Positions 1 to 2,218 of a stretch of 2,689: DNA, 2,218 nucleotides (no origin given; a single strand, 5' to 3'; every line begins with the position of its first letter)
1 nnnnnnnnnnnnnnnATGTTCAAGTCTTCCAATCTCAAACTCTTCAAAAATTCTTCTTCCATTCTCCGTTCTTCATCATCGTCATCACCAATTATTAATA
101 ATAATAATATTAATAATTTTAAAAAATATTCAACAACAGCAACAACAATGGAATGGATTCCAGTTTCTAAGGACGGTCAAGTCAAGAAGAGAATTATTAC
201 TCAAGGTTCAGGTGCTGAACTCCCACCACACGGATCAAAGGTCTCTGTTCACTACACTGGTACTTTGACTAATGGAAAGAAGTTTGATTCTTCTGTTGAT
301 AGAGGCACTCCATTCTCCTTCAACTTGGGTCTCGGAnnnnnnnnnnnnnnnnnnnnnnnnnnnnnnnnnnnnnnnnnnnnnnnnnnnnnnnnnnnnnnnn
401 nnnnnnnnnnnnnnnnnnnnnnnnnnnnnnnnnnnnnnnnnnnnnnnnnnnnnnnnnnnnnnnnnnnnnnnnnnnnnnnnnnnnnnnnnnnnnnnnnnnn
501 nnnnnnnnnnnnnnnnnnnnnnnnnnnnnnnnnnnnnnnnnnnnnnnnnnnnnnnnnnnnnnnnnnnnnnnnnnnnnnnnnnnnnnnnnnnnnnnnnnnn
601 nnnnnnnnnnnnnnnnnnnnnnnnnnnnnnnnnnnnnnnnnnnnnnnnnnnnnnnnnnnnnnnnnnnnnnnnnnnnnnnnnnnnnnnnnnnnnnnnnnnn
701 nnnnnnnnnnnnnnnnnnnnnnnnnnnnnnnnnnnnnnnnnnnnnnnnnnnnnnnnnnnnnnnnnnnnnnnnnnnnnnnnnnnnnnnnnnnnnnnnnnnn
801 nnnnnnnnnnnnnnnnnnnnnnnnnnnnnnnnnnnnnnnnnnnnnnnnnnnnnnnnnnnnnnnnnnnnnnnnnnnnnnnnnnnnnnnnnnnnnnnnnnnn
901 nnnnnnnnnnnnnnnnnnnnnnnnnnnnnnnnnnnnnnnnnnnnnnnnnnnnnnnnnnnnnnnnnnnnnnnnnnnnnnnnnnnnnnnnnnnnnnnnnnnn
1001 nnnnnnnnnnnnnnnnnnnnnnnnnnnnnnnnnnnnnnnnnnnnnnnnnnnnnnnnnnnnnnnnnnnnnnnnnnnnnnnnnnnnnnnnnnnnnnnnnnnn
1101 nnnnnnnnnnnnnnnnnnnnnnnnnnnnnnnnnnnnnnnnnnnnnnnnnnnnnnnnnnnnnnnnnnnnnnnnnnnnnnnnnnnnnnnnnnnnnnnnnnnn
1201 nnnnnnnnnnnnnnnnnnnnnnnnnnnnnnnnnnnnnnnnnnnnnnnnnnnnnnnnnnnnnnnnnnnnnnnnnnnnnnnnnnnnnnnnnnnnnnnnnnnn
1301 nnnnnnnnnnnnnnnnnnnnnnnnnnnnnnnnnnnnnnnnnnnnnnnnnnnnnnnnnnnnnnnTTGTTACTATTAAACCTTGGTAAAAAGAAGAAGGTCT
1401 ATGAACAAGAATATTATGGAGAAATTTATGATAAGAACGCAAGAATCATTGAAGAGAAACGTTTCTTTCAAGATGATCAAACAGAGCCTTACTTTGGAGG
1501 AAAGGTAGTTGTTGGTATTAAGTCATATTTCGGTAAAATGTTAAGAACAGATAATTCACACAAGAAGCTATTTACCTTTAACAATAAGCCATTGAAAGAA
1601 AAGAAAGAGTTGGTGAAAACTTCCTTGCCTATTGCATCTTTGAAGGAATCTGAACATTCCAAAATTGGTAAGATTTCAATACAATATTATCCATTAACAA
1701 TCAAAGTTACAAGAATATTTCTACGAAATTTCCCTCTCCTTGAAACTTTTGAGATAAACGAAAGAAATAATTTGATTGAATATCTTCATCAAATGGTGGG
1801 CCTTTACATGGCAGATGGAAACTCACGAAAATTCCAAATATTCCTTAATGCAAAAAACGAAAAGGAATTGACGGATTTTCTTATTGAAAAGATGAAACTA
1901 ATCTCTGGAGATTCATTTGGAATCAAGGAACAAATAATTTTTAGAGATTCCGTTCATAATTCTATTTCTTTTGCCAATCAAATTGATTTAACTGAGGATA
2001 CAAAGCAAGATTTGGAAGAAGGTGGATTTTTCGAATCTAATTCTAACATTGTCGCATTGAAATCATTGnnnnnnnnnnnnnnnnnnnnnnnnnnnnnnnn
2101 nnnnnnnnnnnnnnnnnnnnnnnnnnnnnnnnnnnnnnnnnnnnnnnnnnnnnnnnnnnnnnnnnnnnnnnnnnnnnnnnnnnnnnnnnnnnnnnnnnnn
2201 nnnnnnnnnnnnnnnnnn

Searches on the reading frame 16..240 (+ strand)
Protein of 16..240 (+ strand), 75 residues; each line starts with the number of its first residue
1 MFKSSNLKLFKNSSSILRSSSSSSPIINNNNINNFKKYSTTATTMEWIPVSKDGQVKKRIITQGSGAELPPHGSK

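Call 12: find_homologous_proteins(query=window:16-240:+, max_evalue=10)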
Query seq(75 aa) (75 aa): 2 proteins with E <= 10 among 3 candidates.
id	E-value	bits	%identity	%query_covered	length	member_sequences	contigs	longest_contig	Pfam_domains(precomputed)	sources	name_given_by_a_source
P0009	9.3e-38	144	99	100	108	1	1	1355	PF00254.35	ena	-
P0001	4.0e-10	57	100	41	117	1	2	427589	PF00254.35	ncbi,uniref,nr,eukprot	ncbi:peptidylprolyl isomerase [Naegleria gruberi]|uniref:peptidylprolyl isomerase n=1 Tax=Naegleria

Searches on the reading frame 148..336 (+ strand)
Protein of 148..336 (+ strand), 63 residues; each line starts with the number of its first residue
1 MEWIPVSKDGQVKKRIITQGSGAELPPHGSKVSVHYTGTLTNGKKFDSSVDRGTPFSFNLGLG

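Call 20: find_related_loci(query=window:148-336:+, collection=metagenome_contigs, flank=3000)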
Query seq(63 aa) (63 aa) in metagenome_contigs; peptide patterns used: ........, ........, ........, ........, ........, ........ (x = any residue, [..] = any of these).
600 stretches matched a pattern (row limit reached: there are more); 517 encode a relative of the query (tblastn E <= 1e-3); the best 80 are kept; 80 distinct loci.
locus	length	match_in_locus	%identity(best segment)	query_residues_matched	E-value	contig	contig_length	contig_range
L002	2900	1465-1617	69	12-63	6e-19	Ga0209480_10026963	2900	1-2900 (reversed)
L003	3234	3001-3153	69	12-63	2e-18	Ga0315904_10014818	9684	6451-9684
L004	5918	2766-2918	69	12-63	3e-18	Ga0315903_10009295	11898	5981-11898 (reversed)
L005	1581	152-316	65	9-63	3e-18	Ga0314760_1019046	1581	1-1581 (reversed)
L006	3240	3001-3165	61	8-63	3e-18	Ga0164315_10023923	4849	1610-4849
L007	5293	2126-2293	60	7-63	2e-17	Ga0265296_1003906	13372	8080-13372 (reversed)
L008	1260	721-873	65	12-63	3e-17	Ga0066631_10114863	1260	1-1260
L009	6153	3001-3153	65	12-63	2e-17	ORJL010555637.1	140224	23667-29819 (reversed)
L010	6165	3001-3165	55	8-63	3e-17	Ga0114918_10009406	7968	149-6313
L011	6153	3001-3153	63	12-63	4e-17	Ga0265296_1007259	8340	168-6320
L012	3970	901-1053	62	12-63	6e-17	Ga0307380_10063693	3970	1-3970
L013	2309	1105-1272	60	7-63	1e-16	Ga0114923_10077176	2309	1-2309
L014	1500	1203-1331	75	20-63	1e-16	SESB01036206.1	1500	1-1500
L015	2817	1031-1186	60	11-63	1e-16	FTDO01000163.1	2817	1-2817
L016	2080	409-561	62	12-63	1e-16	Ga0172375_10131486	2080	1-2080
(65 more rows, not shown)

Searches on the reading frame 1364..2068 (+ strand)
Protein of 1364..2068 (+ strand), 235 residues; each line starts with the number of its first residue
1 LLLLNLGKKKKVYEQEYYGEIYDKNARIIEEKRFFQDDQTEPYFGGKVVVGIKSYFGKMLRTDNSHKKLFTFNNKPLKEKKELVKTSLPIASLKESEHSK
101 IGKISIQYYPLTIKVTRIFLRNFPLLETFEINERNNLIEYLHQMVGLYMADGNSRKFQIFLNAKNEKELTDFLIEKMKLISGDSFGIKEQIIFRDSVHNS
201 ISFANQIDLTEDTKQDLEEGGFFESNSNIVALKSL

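Call 49: search_protein_families(library=pfam, proteins=[window:1364-2068:+], max_evalue=1)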
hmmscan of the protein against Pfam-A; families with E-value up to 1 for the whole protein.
seq(235 aa): 0 families

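Call 61: search_protein_representatives(protein=window:1364-2068:+)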
Query: 235 residues. Proteins with E-value up to 0.001 (for the whole library): 1; up to 1e-10: 1; up to 1e-30: 1. The best 1 are listed.
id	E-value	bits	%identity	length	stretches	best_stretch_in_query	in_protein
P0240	1.6e-146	502.1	100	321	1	1-235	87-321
